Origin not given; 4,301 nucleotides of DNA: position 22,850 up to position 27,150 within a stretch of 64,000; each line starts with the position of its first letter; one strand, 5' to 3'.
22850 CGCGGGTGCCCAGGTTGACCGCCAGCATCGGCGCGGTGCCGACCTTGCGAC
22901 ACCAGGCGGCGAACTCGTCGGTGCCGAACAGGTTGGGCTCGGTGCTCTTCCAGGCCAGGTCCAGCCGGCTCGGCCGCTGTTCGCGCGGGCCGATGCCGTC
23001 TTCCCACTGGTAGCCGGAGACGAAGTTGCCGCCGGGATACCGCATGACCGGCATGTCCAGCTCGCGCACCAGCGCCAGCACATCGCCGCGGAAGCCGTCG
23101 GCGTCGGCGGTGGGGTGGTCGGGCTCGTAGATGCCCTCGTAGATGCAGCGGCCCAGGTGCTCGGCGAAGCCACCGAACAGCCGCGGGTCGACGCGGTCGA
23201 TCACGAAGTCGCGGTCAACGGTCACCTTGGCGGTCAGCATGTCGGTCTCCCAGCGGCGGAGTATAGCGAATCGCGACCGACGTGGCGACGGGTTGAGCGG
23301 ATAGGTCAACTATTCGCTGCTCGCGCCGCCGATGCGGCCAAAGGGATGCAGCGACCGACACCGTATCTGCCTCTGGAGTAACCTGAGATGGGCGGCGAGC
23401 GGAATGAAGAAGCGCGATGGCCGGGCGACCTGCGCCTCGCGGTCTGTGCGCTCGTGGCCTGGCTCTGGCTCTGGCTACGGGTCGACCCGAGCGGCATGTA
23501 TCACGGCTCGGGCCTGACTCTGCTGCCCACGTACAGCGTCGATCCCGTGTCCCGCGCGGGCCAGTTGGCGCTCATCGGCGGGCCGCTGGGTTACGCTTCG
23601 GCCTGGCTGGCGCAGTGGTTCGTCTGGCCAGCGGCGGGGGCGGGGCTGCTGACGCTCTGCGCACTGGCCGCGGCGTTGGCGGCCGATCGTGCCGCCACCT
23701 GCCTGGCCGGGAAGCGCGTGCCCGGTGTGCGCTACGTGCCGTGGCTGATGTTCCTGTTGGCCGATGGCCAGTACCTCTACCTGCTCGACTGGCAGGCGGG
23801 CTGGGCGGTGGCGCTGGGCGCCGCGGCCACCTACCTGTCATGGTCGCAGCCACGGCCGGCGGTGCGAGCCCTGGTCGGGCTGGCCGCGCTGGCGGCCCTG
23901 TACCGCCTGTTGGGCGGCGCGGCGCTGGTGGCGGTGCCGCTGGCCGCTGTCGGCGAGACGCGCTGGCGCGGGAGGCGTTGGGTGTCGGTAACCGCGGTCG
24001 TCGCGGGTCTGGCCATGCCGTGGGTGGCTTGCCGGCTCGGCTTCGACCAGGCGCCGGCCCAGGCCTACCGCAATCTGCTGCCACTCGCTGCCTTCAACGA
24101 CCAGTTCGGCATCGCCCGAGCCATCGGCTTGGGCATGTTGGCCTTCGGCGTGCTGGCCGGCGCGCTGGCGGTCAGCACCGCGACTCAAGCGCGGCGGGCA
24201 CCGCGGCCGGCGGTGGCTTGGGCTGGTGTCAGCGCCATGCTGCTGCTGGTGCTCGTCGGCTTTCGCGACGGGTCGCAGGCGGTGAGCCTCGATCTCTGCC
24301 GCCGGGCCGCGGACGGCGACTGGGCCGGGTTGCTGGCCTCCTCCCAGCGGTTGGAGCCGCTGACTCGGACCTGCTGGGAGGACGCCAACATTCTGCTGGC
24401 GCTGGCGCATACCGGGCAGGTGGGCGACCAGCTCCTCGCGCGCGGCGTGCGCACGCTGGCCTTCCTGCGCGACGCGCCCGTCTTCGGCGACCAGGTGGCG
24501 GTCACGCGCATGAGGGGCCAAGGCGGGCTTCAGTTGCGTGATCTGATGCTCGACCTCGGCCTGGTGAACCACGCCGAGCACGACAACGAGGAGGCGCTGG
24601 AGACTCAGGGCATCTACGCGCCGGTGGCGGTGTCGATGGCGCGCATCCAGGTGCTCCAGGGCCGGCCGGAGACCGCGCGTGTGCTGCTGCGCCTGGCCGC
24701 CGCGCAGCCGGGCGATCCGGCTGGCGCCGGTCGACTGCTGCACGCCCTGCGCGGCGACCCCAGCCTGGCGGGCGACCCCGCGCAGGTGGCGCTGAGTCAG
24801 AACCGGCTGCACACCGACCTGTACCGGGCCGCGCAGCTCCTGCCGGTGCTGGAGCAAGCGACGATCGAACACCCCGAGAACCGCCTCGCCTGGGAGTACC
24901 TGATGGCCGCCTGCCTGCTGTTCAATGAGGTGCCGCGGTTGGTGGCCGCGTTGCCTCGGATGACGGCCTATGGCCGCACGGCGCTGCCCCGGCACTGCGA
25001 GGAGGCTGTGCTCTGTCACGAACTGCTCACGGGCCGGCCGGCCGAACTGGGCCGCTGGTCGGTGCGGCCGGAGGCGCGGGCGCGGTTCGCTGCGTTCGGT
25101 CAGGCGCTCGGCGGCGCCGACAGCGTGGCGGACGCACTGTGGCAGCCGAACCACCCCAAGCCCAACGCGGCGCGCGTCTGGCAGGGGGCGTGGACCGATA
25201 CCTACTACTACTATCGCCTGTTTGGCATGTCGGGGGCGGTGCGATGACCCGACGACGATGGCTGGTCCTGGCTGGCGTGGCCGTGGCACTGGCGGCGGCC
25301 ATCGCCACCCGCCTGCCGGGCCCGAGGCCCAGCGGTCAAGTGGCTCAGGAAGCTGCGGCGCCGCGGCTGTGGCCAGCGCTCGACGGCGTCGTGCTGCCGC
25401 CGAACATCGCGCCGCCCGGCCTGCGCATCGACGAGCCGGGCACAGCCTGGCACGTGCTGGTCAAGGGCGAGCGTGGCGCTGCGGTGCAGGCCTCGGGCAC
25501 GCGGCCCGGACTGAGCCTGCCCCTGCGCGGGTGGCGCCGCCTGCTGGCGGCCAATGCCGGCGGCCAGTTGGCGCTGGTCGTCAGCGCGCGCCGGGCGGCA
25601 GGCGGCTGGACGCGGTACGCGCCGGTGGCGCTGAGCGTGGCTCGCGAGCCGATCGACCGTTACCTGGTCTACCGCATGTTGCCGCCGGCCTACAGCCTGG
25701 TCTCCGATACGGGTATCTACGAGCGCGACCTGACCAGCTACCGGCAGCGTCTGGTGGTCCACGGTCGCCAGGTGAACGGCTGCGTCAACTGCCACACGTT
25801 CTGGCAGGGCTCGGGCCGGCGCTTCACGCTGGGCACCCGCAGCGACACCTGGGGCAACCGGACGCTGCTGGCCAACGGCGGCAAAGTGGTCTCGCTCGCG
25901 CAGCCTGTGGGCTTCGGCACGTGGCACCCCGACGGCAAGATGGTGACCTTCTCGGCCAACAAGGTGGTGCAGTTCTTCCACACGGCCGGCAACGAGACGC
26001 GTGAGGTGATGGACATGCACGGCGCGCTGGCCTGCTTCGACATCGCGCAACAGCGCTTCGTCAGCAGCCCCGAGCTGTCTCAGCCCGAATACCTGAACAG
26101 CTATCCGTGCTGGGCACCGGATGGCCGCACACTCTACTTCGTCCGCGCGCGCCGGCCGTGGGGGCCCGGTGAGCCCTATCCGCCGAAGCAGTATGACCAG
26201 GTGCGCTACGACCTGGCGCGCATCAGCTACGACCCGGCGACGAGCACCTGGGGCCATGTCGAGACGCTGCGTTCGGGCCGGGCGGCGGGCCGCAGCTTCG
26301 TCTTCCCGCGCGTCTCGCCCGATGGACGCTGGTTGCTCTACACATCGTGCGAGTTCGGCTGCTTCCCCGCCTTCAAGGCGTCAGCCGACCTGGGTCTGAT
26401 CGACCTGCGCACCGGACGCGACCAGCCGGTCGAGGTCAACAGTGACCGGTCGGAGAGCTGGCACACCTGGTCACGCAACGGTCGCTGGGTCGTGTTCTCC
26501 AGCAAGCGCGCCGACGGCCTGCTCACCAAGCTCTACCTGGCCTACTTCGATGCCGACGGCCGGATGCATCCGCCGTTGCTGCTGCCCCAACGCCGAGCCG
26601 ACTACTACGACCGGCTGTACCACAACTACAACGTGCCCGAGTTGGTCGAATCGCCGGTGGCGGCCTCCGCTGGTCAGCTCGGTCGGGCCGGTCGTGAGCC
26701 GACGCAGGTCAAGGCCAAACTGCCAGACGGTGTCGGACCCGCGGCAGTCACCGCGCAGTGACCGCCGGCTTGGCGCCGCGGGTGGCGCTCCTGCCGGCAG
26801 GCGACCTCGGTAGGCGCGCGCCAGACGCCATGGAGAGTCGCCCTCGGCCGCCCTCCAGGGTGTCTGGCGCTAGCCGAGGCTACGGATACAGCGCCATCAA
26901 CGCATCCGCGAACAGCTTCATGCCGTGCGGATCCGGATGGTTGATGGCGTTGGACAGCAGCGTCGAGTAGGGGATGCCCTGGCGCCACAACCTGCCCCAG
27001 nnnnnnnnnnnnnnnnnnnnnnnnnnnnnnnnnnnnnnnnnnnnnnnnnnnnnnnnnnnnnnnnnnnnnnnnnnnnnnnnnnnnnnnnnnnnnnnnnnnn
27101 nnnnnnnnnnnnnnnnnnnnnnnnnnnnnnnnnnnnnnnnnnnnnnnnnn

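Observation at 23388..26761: Translationally coupled pair: large polytopic membrane protein + secreted PD40-propeller protein with a single CxxCH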

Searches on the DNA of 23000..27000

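Call 88: search_rna_families(source=window, start=23000, end=27000, threshold=evalue, max_evalue=1)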
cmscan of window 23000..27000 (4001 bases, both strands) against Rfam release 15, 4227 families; matches with E-value up to 1: 1.
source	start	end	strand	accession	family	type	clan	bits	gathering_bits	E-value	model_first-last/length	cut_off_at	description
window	26732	26806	+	RF03058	sul1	Cis-reg; riboswitch;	-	21.3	36.2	0.92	1-56/56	no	sul1 RNA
